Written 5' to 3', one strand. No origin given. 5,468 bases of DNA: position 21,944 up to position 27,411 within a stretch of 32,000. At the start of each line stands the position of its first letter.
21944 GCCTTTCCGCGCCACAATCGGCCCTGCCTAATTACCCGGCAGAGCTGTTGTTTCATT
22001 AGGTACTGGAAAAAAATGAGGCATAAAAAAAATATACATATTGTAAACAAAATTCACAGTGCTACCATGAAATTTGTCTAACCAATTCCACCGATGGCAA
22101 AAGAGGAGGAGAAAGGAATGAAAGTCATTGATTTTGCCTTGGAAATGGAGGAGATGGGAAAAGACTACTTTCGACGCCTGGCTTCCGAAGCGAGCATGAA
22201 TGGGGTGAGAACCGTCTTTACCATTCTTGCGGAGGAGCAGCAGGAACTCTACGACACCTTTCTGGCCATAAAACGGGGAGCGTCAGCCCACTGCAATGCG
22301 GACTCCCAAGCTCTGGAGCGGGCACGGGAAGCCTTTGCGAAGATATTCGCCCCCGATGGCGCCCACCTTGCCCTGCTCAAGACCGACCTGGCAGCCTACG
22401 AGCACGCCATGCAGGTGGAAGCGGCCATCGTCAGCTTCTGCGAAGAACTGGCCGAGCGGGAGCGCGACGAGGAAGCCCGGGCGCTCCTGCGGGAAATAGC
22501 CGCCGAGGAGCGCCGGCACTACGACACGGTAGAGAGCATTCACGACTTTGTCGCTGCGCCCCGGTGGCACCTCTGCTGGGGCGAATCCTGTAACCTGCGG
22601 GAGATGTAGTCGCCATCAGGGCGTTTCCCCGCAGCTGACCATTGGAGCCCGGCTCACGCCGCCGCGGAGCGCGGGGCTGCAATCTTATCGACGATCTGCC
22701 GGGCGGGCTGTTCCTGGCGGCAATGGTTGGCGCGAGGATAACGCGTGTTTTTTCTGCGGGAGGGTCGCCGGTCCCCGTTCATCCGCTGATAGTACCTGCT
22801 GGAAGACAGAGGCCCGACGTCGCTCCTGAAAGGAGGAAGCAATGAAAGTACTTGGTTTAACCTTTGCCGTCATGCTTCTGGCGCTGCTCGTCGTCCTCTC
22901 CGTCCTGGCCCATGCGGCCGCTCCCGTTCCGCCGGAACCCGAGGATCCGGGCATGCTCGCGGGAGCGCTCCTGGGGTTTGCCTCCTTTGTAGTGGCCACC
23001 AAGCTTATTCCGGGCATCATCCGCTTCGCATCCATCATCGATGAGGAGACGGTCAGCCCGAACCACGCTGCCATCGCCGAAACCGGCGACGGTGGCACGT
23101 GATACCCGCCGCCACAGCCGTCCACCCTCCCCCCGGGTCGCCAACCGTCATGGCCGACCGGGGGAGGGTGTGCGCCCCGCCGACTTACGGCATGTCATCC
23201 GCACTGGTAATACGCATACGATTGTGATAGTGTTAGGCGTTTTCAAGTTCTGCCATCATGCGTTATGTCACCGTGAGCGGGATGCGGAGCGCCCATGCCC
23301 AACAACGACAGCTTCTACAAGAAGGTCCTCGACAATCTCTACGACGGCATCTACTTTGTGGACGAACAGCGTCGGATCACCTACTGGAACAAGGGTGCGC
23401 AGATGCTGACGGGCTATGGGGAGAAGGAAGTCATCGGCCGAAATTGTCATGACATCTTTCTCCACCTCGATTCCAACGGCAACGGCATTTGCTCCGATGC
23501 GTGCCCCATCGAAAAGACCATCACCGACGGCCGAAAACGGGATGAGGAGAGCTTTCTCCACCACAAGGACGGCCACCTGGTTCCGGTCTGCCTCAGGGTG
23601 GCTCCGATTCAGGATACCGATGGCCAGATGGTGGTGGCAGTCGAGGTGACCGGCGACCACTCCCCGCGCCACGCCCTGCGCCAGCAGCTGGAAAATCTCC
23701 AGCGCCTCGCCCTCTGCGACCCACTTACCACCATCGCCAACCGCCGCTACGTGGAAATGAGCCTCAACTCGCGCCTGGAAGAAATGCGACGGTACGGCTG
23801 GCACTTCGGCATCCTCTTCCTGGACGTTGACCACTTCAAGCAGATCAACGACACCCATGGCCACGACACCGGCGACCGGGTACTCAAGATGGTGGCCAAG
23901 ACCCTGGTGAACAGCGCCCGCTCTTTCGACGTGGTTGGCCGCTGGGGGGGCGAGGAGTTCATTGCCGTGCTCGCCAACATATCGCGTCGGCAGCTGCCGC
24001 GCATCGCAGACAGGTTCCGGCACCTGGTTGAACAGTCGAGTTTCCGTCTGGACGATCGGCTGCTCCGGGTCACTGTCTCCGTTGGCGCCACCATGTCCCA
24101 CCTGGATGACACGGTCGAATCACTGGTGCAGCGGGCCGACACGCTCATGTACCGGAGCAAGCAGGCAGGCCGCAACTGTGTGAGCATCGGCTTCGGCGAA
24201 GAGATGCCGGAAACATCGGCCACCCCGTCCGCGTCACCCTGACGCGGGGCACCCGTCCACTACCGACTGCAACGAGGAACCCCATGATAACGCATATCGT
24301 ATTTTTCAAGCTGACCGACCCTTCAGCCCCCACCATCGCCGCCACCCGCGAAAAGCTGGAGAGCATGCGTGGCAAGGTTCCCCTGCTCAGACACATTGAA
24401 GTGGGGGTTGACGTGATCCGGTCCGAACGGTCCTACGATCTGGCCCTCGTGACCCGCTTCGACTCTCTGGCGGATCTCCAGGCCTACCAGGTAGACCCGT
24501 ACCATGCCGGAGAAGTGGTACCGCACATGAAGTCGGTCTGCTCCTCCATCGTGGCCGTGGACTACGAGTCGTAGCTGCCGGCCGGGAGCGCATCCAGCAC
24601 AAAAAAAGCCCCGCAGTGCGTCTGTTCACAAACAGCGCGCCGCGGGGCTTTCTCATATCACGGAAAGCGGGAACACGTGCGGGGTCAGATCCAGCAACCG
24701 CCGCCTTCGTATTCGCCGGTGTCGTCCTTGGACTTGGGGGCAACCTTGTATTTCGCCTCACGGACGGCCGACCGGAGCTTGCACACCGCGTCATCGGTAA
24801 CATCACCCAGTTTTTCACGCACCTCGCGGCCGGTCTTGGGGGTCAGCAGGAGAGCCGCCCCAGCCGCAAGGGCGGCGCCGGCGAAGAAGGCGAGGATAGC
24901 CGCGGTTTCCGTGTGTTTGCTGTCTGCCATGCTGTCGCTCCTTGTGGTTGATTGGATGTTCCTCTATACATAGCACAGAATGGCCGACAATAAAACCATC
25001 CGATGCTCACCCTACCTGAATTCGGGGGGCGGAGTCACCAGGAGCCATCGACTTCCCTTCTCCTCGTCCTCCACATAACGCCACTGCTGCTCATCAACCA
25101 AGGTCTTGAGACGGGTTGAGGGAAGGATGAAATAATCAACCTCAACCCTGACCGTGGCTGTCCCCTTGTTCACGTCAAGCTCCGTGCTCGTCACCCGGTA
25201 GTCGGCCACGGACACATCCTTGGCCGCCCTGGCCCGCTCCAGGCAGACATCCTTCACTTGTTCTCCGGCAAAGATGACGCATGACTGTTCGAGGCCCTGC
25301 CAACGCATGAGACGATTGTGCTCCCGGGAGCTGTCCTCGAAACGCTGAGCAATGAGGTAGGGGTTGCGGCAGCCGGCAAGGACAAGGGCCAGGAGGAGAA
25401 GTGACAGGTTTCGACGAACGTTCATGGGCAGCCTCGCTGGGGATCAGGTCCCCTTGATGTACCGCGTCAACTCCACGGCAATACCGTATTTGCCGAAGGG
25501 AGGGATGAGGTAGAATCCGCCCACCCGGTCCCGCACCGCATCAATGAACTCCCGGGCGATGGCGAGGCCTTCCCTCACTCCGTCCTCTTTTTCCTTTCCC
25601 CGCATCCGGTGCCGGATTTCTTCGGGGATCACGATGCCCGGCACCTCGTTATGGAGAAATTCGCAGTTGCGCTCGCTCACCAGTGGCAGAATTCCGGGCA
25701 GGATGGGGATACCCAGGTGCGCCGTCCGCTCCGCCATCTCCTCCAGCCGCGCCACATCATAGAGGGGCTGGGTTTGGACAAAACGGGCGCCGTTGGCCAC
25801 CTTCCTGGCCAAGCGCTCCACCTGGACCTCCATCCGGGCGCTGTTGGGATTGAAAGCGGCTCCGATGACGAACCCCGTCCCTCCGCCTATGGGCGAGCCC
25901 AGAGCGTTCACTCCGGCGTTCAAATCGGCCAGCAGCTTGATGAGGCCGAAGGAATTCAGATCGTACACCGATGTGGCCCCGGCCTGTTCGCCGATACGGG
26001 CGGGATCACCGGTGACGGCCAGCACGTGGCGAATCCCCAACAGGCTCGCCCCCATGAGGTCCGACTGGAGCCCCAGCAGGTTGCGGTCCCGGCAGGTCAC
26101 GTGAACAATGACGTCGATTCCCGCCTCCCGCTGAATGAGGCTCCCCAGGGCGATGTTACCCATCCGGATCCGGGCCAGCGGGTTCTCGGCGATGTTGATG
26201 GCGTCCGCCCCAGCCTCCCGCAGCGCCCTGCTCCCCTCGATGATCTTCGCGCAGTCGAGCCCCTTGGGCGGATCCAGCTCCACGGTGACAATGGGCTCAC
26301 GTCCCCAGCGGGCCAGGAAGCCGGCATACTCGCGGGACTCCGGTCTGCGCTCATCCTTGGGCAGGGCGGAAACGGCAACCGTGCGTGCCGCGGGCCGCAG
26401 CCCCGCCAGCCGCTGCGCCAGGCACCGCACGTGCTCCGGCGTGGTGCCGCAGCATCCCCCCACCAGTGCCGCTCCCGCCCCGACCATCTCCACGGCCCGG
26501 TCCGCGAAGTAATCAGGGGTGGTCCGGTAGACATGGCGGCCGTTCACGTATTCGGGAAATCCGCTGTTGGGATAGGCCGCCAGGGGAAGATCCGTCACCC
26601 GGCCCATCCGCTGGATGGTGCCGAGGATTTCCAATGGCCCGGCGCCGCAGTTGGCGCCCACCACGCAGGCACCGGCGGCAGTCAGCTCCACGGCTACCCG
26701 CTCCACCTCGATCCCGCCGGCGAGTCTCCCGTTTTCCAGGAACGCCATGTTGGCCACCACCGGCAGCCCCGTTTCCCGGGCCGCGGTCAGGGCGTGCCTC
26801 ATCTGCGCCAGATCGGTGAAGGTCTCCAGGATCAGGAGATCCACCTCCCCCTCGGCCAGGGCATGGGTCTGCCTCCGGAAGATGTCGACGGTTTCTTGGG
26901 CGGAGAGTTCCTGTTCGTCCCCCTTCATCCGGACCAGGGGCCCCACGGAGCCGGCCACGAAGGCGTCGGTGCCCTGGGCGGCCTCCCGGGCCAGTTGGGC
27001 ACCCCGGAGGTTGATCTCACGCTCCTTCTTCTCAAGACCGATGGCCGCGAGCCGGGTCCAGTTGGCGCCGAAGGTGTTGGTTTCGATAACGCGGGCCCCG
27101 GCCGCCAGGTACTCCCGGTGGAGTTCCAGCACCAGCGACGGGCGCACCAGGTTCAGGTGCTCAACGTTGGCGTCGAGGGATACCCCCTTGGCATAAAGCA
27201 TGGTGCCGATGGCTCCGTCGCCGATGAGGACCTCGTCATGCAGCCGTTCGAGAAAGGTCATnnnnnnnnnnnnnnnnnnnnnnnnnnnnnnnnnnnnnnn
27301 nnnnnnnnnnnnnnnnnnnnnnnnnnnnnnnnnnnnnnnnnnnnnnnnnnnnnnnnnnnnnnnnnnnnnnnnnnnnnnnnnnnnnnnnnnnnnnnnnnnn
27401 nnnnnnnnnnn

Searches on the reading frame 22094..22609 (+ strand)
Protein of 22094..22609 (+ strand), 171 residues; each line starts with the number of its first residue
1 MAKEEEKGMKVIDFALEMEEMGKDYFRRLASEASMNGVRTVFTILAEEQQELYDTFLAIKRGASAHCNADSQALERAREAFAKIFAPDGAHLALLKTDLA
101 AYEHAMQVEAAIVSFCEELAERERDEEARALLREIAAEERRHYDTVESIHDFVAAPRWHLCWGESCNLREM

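Call 10: search_protein_families(library=pfam, proteins=[window:22094-22609:+], max_evalue=0.001)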
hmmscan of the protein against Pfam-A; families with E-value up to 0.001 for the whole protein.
window:22094-22609:+ (171 aa): 1 family
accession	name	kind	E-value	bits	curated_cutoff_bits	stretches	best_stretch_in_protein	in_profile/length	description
PF02915.23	Rubrerythrin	-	3.2e-08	34.5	22.8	1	11-146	2-133/137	Rubrerythrin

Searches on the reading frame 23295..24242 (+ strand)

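Call 10: search_protein_families(library=pfam, proteins=[window:23295-24242:+], max_evalue=0.001)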
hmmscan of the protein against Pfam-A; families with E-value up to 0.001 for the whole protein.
window:23295-24242:+ (315 aa): 7 families
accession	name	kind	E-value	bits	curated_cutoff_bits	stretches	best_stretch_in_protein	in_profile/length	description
PF00990.26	GGDEF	-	1.7e-44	151.9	23.8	1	139-294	1-160/161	Diguanylate cyclase, GGDEF domain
PF13426.13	PAS_9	-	1.4e-14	54.7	27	1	17-117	2-96/103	PAS domain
PF00989.32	PAS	-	1.4e-13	51.3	22.6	1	7-113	2-106/113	PAS fold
PF08448.16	PAS_4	-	1.6e-10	41.7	23.1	1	12-119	1-106/110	PAS fold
PF13188.13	PAS_8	-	3.7e-07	30.3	21.8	1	7-59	2-51/65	PAS domain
PF12860.13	PAS_7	-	1.7e-05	25.4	27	1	12-95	1-87/115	PAS fold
PF08447.18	PAS_3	-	0.00034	21.3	25.6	0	29-114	2-84/89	PAS fold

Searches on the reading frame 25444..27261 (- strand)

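Call 74: search_protein_families(library=pfam, proteins=[window:25444-27261:-], max_evalue=0.001)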
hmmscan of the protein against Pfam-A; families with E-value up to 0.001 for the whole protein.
window:25444-27261:- (605 aa): 2 families
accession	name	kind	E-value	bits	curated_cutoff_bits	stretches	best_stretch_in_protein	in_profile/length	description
PF02574.22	S-methyl_trans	-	8e-68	229.8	22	1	12-285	1-283/283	Homocysteine S-methyltransferase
PF02219.23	MTHFR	-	5.8e-29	101.8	24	1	322-570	10-252/287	Methylenetetrahydrofolate reductase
